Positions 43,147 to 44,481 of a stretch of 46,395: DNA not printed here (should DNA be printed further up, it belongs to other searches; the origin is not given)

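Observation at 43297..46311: Low-GC three-gene cassette (HNH nuclease domain protein plus two unknown proteins) with its own terminator: candidate novel defence/exclusion system carried as phage cargo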

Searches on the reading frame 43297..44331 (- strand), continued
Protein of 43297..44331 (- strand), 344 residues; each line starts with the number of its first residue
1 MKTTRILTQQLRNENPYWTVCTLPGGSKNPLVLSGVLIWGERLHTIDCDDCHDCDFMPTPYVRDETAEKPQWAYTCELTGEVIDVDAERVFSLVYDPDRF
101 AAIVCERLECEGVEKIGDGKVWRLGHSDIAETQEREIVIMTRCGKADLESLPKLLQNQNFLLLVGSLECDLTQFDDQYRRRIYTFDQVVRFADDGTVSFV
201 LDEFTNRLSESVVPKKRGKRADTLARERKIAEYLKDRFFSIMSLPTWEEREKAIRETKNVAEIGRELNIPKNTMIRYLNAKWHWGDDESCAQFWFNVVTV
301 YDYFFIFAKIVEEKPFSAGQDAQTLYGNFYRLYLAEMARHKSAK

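Call 74: search_protein_families(library=padloc, proteins=[L006:3358-8520:+], max_evalue=0.001)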
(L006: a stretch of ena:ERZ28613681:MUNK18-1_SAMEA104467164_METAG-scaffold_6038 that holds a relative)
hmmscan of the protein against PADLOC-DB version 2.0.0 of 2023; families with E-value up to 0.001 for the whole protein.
L006:3358-8520:+ (1720 aa): 14 families
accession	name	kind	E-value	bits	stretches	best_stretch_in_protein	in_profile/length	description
PDLC02684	DndH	-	1.2e-302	1005.6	1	5-1715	1-1715/1715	DndH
PDLC02682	DndH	-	8.8e-274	909.7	1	25-1716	3-1686/1686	DndH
PDLC02679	DndH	-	1.3e-231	770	1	14-1716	6-1710/1711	DndH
PDLC02685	DndH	-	8.4e-211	701.3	2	514-1715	527-1678/1678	DndH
PDLC02683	DndH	-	3.1e-173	576.7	1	95-1717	79-1389/1389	DndH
PDLC02681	DndH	-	9e-168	558.5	1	99-1716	1-1631/1631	DndH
PDLC02680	DndH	-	9e-101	336.1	1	557-1685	566-1534/1567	DndH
PDLC04140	mad8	-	2.2e-18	64.8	1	1347-1685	3-262/314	mads_8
PDLC04105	HerA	-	5.7e-08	29.8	1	1554-1638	379-467/576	-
PDLC04100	HerA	-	5.4e-07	26.7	0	1555-1639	401-488/580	-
PDLC02185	HerA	-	1e-06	25.8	0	1555-1639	407-494/585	-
PDLC01055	HerA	-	2.9e-06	24.4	0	1541-1643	370-467/532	Type III coevolved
PDLC04098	HerA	-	5.5e-05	19.9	1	1555-1639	485-579/686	-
PDLC04103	HerA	-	0.00077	15.9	0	1602-1686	443-534/579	-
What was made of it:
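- Tried and rejected: Only the L006-type protein was shown to be DndH (call 74).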

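Call 97: search_dna_similar(query=window:43297-44331:-, collection=phages, mode=protein, max_evalue=0.001)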
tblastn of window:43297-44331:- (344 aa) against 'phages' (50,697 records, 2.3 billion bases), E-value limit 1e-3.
No match.

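Call 100: search_dna_similar(query=window:43297-44331:-, collection=plasmids, mode=protein, max_evalue=0.001)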
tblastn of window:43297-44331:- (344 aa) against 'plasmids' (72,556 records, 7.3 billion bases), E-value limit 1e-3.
No match.

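Call 104: find_encoding_contigs(protein=P0059, flank=9000, max_places=3)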
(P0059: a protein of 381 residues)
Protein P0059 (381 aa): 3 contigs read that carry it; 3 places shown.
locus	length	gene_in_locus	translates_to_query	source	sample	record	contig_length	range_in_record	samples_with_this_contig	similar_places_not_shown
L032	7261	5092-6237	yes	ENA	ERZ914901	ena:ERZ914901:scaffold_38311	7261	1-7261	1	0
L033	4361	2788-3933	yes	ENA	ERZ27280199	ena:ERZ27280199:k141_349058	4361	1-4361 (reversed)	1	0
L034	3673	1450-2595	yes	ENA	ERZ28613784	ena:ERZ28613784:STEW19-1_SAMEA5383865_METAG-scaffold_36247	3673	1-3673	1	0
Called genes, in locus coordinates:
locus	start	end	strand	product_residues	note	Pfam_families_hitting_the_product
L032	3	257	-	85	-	?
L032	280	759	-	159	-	-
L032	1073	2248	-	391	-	PF13148:DUF3987 (weak)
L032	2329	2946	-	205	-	PF09250:Prim-Pol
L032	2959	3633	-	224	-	-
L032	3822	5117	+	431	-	-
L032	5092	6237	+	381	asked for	-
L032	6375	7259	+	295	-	?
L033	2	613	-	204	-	?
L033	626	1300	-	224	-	-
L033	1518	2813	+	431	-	-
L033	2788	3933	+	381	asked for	-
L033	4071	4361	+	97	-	?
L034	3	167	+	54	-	?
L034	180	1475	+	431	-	-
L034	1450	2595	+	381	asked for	-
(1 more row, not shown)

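Call 105: find_encoding_contigs(protein=P0075, flank=9000, max_places=3)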
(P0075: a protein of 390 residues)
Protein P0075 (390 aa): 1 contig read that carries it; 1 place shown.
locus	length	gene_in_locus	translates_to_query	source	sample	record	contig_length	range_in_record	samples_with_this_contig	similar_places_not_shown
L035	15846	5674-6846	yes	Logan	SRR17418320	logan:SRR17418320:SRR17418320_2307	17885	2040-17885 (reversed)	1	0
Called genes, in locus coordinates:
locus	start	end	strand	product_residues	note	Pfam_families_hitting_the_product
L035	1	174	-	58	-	?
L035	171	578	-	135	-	PF12728:HTH_17 (weak)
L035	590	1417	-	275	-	PF12684:DUF3799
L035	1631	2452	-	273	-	-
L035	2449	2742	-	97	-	-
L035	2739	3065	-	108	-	-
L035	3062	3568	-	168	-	-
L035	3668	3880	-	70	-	-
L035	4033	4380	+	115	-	-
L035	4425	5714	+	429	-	-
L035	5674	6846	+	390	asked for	-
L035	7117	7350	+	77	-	PF13443:HTH_26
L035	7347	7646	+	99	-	-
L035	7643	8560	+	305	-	PF00145:DNA_methylase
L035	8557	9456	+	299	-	PF00145:DNA_methylase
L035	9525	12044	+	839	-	PF20473:MmeI_Mtase, PF20466:MmeI_TRD, PF20467:MmeI_C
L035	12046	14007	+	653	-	PF00270:DEAD (weak)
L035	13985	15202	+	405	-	PF10544:T5orf172, PF13455:MUG113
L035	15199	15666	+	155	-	-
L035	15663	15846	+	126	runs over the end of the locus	PF19067:DUF5763 (weak), PF13891:zf-C3HC3H_KANSL2 (faint), PF19067:DUF5763 (weak)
